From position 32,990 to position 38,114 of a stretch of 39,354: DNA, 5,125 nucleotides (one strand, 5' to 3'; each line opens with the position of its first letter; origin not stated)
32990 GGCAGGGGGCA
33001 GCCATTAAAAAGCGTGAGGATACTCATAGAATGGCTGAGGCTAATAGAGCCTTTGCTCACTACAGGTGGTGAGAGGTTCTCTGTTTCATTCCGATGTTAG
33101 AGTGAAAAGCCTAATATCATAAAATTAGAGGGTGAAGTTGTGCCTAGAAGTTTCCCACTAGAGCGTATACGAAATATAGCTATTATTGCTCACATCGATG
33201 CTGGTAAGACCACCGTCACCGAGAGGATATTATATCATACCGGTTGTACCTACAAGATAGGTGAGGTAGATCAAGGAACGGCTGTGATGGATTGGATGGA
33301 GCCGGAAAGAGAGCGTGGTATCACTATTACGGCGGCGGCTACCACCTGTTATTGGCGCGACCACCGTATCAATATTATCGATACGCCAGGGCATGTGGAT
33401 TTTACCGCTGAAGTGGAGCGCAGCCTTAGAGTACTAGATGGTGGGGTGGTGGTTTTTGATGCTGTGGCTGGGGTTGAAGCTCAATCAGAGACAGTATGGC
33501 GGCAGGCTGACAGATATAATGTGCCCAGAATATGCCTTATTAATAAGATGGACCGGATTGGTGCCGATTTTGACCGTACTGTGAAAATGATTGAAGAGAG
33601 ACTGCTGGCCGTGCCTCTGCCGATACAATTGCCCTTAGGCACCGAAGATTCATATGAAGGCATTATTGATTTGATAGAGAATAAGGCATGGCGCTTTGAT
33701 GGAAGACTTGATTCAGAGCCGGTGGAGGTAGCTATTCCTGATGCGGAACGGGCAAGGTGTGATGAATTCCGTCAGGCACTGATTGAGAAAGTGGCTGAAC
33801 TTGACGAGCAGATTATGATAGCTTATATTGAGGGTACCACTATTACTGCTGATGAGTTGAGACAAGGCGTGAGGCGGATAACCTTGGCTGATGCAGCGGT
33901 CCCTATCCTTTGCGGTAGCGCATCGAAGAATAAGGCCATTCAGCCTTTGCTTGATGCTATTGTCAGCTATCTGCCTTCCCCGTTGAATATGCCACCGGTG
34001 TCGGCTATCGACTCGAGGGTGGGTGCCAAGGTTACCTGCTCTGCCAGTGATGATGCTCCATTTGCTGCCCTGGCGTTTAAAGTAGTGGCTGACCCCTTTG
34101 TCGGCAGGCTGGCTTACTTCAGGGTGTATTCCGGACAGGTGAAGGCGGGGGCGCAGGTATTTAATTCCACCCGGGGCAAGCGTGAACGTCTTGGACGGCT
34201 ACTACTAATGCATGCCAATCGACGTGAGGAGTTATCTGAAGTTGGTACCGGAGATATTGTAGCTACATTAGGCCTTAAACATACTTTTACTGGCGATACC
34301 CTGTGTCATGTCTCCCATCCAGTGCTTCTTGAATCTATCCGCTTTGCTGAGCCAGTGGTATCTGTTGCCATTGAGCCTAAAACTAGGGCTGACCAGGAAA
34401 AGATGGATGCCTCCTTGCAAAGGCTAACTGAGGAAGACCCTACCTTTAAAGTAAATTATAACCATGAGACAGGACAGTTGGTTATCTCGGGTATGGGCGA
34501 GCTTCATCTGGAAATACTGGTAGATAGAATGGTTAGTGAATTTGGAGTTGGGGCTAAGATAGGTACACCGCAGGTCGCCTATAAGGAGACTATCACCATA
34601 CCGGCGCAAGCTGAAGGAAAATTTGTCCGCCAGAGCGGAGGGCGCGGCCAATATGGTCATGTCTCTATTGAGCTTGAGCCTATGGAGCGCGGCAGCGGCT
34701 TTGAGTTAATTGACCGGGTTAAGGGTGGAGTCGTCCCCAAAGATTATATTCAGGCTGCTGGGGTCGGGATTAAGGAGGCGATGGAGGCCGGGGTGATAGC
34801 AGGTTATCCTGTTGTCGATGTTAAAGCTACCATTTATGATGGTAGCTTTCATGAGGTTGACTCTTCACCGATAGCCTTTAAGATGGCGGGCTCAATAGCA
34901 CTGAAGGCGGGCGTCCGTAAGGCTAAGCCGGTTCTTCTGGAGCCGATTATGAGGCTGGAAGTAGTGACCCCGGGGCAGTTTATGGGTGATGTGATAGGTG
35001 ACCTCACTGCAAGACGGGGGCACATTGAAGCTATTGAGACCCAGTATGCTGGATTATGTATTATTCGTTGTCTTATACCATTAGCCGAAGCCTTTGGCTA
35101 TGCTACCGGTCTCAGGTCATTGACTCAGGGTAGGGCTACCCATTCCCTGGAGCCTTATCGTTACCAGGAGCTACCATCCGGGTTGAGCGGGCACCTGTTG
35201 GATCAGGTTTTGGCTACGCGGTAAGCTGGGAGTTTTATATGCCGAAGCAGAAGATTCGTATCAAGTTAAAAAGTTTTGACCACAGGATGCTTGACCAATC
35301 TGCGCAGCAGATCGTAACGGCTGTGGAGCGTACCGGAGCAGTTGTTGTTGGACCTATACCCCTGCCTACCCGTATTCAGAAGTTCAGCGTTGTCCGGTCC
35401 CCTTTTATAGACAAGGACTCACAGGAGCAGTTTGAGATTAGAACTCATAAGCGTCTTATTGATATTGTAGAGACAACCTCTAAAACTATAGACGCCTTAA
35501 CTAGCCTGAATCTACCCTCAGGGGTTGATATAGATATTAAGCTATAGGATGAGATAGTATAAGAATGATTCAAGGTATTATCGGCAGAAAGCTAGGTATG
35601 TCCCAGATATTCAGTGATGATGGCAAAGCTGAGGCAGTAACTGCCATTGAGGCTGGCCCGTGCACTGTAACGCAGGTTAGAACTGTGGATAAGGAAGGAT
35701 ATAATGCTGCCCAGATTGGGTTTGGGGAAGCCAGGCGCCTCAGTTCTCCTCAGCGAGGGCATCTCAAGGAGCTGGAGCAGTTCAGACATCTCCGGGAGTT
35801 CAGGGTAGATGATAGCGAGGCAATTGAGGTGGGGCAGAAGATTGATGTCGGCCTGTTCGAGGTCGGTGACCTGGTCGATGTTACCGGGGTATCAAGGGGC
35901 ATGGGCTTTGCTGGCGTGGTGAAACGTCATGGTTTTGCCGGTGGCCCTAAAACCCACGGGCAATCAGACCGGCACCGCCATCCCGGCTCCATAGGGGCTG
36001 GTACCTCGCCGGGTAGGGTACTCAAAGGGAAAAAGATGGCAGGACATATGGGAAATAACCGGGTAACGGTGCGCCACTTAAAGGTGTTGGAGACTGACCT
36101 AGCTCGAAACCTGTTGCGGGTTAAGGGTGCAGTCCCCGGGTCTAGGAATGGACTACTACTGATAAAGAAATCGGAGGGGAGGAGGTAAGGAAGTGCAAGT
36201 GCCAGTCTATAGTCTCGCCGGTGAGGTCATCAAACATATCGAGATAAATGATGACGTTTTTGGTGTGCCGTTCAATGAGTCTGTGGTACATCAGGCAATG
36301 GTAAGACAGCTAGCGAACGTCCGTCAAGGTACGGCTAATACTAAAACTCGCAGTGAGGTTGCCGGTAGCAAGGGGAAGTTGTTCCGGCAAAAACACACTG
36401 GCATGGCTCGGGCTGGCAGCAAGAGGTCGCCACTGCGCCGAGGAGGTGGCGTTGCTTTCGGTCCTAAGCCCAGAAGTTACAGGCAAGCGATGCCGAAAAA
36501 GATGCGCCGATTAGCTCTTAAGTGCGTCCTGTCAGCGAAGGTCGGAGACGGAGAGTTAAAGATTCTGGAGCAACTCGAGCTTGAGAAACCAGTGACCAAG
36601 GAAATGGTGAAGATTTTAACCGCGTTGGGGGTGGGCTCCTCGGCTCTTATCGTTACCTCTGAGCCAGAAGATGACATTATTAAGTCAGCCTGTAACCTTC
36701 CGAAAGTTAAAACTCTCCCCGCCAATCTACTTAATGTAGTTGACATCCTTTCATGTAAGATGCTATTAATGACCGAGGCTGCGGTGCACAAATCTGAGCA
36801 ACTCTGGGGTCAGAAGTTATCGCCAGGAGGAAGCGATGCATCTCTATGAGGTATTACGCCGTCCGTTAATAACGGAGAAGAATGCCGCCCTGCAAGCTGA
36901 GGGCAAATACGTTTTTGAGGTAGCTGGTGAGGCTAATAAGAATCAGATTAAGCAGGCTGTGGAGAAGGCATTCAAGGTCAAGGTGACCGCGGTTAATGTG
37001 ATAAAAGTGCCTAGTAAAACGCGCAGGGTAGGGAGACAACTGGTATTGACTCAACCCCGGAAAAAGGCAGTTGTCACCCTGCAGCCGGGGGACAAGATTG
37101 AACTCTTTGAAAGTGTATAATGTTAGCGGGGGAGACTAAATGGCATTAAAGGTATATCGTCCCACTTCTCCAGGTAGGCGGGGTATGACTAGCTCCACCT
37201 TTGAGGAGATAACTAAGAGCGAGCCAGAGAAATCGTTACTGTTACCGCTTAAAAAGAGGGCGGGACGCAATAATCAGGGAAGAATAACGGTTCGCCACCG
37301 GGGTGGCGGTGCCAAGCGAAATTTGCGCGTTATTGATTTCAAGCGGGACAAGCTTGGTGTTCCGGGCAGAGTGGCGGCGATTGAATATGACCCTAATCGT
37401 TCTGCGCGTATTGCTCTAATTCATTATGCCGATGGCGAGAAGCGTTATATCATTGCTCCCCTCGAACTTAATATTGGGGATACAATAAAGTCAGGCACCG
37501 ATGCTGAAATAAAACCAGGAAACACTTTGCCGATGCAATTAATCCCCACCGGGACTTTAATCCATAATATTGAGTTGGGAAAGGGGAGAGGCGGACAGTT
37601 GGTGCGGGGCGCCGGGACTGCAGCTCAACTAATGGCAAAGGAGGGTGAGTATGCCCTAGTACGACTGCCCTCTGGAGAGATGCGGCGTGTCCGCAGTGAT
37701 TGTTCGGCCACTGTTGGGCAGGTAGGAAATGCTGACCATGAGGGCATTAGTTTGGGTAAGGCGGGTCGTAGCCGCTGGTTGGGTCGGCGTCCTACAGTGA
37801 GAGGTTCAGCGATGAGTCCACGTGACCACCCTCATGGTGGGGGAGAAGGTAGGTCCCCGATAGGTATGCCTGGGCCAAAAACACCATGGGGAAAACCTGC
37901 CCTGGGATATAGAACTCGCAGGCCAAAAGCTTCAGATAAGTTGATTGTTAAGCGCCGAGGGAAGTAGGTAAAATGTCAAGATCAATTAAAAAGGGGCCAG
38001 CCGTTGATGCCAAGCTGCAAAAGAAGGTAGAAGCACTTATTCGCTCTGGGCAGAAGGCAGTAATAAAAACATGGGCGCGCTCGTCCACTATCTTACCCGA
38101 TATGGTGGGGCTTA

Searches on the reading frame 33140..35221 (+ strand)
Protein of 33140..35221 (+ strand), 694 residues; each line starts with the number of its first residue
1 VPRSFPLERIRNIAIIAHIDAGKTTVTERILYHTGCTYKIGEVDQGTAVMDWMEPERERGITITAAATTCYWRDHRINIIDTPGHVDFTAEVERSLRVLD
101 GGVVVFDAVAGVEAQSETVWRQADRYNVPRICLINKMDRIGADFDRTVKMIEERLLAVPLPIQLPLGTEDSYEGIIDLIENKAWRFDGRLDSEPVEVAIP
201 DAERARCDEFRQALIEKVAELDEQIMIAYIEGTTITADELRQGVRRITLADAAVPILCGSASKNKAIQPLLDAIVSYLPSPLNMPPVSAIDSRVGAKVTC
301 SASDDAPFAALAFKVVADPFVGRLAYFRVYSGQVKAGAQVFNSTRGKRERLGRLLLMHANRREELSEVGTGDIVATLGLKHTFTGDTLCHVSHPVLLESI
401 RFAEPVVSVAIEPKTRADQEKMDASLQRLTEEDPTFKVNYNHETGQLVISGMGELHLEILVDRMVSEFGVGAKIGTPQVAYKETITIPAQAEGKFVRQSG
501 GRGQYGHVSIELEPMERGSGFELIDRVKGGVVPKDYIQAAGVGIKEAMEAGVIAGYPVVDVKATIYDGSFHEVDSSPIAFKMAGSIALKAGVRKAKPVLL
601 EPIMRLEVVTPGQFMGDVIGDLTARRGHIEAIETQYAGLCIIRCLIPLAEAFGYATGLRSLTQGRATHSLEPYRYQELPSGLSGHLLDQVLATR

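Call 74: search_protein_families(library=pfam, proteins=[window:33140-35221:+], max_evalue=0.00001)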
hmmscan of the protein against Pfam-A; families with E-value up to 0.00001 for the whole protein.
window:33140-35221:+ (694 aa): 6 families
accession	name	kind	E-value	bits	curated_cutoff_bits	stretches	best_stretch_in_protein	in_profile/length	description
PF00009.33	GTP_EFTU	-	1.2e-66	224.4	26.5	1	8-280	1-188/188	Elongation factor Tu GTP binding domain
PF03764.24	EFG_IV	-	9.1e-43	145.3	24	1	477-596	1-121/121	Elongation factor G, domain IV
PF14492.12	EFG_III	-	1.1e-31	109.1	27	1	402-475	1-74/75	Elongation Factor G, domain III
PF00679.30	EFG_C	-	1.2e-25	89.8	27.9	1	598-680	1-83/89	Elongation factor G C-terminus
PF22042.2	EF-G_D2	-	2.5e-18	66.4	27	1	307-390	1-83/84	Elongation factor G domain 2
PF03144.31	GTP_EFTU_D2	-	1.1e-14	55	30.3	1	322-389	1-73/73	Elongation factor Tu domain 2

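Call 85: list_cluster_members(proteins=[window:33140-35221:+, window:37140-37964:+, P0121, P0001, window:29049-30512:+])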
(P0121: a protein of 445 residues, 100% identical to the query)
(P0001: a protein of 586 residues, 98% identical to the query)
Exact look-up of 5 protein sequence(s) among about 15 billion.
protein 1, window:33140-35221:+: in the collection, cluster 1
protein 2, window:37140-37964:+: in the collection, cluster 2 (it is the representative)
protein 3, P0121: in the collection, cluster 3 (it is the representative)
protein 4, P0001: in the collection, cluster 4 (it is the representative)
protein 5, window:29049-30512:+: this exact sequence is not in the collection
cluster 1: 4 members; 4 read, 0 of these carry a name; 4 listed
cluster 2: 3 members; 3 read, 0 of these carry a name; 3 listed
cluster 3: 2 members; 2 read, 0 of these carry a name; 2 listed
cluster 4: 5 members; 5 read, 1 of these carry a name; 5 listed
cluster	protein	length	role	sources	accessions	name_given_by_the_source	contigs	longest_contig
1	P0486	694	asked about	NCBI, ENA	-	-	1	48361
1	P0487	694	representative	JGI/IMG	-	-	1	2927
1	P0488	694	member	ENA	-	-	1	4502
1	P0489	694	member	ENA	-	-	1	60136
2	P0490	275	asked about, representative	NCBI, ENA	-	-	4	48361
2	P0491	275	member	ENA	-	-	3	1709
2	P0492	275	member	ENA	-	-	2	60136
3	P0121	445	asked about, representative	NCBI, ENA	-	-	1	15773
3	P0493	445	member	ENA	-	-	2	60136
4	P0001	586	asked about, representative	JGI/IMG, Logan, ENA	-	-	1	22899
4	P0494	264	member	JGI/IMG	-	methylmalonyl-CoA mutase N-terminal domain/subunit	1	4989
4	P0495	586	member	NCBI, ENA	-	-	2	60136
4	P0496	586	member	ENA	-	-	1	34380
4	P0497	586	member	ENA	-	-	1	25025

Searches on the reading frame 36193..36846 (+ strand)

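Call 74: search_protein_families(library=pfam, proteins=[window:36193-36846:+], max_evalue=0.00001)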
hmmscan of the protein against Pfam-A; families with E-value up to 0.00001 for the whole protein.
window:36193-36846:+ (218 aa): 1 family
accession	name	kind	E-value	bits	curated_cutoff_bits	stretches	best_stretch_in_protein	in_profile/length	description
PF00573.27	Ribosomal_L4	-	2e-67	226.9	25.8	1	16-202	1-188/190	Ribosomal protein L4/L1 family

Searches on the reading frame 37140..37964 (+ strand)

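Call 74: search_protein_families(library=pfam, proteins=[window:37140-37964:+], max_evalue=0.00001)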
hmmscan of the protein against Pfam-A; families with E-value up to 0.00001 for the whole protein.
window:37140-37964:+ (275 aa): 2 families
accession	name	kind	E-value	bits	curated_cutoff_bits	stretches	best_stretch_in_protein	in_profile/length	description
PF03947.24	Ribosomal_L2_C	-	1e-52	177.9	33.7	1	125-251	1-126/126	Ribosomal Proteins L2, C-terminal domain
PF00181.30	Ribosomal_L2_N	-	1.4e-35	121.6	23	1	42-117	1-76/77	Ribosomal Proteins L2, RNA binding N-terminal domain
